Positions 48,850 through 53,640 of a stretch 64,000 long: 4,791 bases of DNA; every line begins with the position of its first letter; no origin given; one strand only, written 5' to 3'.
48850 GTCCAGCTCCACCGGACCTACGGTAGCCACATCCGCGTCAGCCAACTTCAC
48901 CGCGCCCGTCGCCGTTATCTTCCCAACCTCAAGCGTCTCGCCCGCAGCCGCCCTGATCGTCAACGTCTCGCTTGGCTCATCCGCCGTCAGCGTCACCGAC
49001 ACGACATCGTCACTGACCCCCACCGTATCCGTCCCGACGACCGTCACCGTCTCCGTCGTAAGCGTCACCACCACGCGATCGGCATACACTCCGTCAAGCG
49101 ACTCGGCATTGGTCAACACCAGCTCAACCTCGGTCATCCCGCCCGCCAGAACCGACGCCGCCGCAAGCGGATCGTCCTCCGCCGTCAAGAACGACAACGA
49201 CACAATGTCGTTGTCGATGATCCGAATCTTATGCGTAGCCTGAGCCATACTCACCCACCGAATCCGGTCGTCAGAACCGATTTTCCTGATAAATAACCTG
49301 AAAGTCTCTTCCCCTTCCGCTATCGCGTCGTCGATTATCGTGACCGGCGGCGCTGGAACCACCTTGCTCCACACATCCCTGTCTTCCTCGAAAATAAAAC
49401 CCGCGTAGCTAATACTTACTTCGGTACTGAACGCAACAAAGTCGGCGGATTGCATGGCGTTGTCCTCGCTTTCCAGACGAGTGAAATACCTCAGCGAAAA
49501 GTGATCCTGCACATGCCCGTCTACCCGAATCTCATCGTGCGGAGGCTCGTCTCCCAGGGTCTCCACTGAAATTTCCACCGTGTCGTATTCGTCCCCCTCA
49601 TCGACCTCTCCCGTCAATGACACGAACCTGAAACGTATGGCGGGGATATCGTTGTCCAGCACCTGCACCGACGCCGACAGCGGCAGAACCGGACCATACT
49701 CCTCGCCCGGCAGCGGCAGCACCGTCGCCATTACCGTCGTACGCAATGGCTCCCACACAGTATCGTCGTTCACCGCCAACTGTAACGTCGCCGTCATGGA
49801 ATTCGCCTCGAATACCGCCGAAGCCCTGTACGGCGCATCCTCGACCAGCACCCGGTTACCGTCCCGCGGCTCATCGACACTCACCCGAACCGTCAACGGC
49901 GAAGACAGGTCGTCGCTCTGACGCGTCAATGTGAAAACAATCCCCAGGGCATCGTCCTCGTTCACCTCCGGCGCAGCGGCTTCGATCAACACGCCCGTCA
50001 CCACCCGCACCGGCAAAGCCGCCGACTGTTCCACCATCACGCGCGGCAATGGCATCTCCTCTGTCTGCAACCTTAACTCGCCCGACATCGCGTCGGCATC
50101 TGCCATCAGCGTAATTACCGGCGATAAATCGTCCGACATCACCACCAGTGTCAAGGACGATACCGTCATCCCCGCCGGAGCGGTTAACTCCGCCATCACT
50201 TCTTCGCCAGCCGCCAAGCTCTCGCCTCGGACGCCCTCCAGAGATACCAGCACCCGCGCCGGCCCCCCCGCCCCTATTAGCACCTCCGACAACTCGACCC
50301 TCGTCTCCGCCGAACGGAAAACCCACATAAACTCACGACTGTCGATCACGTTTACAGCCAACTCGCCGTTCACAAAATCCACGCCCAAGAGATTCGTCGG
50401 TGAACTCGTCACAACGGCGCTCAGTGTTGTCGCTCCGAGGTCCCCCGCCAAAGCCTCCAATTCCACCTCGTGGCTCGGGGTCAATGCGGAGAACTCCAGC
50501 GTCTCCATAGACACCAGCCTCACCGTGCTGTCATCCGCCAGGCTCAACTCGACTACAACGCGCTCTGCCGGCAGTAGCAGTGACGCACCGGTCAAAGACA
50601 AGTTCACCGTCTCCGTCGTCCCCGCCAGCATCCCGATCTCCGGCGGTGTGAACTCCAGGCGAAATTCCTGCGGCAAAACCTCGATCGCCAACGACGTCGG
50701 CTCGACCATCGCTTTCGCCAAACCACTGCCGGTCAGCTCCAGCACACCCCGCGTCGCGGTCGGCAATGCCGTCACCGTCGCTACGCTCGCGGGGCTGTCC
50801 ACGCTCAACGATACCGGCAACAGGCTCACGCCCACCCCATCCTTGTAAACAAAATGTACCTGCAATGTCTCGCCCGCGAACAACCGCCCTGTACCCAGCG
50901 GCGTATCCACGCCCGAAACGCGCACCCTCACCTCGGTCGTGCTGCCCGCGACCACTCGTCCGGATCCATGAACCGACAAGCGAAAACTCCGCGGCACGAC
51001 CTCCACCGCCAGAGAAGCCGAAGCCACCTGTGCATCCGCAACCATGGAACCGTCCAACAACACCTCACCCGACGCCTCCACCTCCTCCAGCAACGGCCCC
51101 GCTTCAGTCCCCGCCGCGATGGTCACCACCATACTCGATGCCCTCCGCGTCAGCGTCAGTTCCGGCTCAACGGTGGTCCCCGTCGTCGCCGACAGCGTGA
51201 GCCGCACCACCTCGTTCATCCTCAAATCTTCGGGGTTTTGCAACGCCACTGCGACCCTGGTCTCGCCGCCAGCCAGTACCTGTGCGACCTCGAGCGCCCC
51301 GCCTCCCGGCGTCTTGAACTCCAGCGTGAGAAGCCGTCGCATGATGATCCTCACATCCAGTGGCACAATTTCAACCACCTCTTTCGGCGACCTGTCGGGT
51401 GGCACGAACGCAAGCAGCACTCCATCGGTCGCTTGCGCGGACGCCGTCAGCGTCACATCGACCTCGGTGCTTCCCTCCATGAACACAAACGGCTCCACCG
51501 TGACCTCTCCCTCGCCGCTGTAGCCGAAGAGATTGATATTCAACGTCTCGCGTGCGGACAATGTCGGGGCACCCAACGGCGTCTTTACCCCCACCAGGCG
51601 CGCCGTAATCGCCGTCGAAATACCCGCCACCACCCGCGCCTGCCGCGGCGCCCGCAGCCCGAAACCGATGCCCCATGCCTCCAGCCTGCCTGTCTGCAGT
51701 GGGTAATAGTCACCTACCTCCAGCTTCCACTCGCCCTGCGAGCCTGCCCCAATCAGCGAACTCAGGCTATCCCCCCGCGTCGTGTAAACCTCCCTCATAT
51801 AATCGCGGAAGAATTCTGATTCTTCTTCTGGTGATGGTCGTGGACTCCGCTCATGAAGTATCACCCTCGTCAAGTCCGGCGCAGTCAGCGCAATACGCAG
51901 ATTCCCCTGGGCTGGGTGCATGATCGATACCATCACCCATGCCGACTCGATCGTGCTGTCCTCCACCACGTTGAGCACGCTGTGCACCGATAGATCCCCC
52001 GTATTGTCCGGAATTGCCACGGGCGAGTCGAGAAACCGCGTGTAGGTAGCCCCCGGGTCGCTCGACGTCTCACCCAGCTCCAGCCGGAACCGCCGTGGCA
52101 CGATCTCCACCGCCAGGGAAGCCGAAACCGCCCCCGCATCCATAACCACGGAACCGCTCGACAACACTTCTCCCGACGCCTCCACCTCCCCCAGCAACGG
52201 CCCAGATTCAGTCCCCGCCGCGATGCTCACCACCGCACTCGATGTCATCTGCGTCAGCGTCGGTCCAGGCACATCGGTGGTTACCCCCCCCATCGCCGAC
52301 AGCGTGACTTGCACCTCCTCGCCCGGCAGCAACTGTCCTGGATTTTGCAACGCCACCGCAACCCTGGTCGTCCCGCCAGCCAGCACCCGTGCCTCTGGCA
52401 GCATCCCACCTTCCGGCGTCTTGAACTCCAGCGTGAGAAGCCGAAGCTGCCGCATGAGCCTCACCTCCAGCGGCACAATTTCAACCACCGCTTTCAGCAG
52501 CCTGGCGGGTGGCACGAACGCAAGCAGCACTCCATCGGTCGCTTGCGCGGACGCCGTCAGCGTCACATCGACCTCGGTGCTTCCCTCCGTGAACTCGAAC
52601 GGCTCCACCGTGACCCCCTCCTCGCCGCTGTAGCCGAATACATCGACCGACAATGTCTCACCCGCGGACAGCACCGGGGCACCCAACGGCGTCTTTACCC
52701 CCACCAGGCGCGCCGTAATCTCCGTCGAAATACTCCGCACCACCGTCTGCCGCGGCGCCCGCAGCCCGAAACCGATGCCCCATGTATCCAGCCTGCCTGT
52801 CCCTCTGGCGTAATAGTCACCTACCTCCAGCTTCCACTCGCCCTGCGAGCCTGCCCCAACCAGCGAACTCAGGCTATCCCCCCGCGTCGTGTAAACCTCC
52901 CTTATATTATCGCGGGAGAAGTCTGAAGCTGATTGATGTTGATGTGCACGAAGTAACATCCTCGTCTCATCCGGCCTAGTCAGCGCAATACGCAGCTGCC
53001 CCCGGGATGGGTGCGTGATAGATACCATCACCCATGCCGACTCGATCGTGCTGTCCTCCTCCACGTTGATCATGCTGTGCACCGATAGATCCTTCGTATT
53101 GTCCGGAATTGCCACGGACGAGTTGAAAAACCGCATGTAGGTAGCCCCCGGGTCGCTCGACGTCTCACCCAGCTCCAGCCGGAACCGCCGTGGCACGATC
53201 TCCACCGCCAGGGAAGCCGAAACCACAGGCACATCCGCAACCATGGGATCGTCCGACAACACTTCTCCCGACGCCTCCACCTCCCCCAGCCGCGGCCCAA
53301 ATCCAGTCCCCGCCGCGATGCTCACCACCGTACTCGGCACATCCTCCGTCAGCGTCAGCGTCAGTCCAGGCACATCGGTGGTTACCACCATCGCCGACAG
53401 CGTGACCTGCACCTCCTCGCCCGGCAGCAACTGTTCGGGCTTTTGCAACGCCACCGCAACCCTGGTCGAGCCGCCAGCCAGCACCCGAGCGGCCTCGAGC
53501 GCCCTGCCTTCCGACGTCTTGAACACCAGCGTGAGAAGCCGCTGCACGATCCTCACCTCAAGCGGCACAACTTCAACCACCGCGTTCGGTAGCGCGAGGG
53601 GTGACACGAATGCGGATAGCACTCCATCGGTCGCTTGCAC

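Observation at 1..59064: A colinear giant-adhesin coding tract of at least 59 kb (about 19,700 codons in-window, still open at the left edge)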

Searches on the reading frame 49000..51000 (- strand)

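Call 44: search_protein_families(library=pfam, proteins=[window:49000-51000:-], max_evalue=1)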
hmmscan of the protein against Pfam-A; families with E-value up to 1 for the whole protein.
window:49000-51000:- (667 aa): 2 families
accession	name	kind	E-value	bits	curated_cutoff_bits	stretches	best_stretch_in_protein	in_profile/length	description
PF03160.20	Calx-beta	-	0.00048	20.6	27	1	513-596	48-117/119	Calx-beta domain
PF16447.10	DUF5044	-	0.92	9.8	25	0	168-217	63-114/178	Domain of unknown function (DUF5044)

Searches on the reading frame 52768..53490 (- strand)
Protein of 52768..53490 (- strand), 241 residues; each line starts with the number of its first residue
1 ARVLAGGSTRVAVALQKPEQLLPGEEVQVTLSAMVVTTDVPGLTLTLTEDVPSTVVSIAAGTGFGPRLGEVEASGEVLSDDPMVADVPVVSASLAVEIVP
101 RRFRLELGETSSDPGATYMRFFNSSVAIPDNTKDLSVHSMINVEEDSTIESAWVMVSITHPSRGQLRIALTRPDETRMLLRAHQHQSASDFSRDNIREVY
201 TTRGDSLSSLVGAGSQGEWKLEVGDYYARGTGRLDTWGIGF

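Call 83: predict_structure(alignment_id=A2)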
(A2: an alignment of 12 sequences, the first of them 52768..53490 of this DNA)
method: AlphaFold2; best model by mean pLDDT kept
length: 241 residues; sequences in the alignment: 12
mean_pLDDT: 75.9   pTM: 0.48
mean pLDDT of the five models: 75.9, 73.0, 72.6, 71.6, 69.5
residues with pLDDT >= 90: 7; 70-90: 169; 50-70: 51; < 50: 14
segments of 3 or more residues with pLDDT < 50: 103-116
pLDDT, mean of each block of 10 residues (from residue 1): 83 85 83 70 77 85 70 81 64 81 42 48 76 76 79 86 85 89 65 67 76 86 83 86 75
secondary structure, 60 per line:
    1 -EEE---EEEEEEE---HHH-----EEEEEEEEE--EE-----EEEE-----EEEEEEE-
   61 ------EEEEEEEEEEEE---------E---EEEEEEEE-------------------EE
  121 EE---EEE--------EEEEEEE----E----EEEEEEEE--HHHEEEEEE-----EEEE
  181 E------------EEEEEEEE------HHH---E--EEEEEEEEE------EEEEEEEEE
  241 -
elements in order: E2-4 E8-14 E26-34 E44-47 E53-59 E67-78 E92-99 E119-122 E126-128 E137-143 E153-160 E166-171 E177-181 E194-201 E217-225 E232-240

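Call 87: fold_search(model_id=the predicted structure, library=pdb)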
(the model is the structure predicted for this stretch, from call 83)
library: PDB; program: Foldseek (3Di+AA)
matches with E <= 10: 1477; with E <= 0.001: 68
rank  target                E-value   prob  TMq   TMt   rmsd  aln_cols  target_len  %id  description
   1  3wqb_A                7.7e-07  1.00  0.40  0.17   4.8       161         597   20  Crystal structure of aeromonas sobria serine protease (ASP) and the chaperone (ORF2) complex (released 2015-03-25)
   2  3lxu                  1.0e-06  1.00  0.29  0.07  16.4       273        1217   13  Crystal Structure of Tripeptidyl Peptidase 2 (TPP II) (released 2010-08-11)
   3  3hjr                  3.2e-06  1.00  0.40  0.17   4.9       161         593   20  Crystal structure of serine protease of Aeromonas sobria (released 2009-06-02)
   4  9fid_C                7.3e-06  1.00  0.30  0.17   7.7       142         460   20  X-ray structure of furin (PCSK3) in complex with the PC1/3 (PCSK1) prodomain mutant R78K,R80A (released 2025-09-10)
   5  9fid_A                1.1e-05  1.00  0.30  0.17   7.7       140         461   21  X-ray structure of furin (PCSK3) in complex with the PC1/3 (PCSK1) prodomain mutant R78K,R80A (released 2025-09-10)
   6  5jxi                  1.2e-05  1.00  0.32  0.17   7.5       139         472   18  Structure of the unliganded form of the proprotein convertase furin in presence of EDTA. (released 2016-10-05)
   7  6hlb_A                1.3e-05  1.00  0.31  0.17   7.6       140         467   20  X-ray structure of furin in complex with the cyclic peptide c[succinyl-Phe-2-Nal-(Arg)4-Lys]-Arg-4-Amba (released 2019-02-06)
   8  5jmo_A                1.4e-05  1.00  0.32  0.17   7.4       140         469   19  X-ray structure of furin in complex with the inhibitory antibody Nb14 (released 2016-12-07)
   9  8zdo_a                1.4e-05  1.00  0.26  0.22  15.8       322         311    9  Cryo-EM structure of Mycobacteriophage Douge baseplate (gp13, gp17, gp23, gp16, gp18 and gp20) (released 2025-06-25)
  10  9fie_C                1.6e-05  1.00  0.31  0.17   7.5       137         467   18  X-ray structure of furin (PCSK3) in complex with the PC1/3 (PCSK1) prodomain mutant R77A,R80A,R81A (released 2025-09-10)
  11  4omc_A                1.8e-05  1.00  0.32  0.17   7.5       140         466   19  X-ray structure of human furin in complex with the competitive inhibitor meta-guanidinomethyl-Phac-RVR-Amba (released 2014-04-09)
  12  7o22                  2.0e-05  1.00  0.32  0.17   7.5       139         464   18  X-ray structure of furin in complex with the guanylhydrazone-based inhibitor 4 (mi359) (released 2021-09-01)
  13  7o1y                  2.1e-05  1.00  0.32  0.17   7.5       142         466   19  X-ray structure of furin in complex with the guanylhydrazone-based inhibitor 2 (mi307) soaked at 0.25 M NaCl (released 2021-09-01)
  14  7o1u                  2.1e-05  1.00  0.32  0.17   7.5       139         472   18  X-ray structure of furin in complex with the guanylhydrazone-based inhibitor 1 (BEV241) (released 2021-09-01)
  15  2id4_B                2.2e-05  1.00  0.38  0.20   5.7       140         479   15  The 1.9 A structure of Kex2 in complex with an Ac-R-E-R-K-chloromethyl ketone inhibitor. (released 2007-05-01)
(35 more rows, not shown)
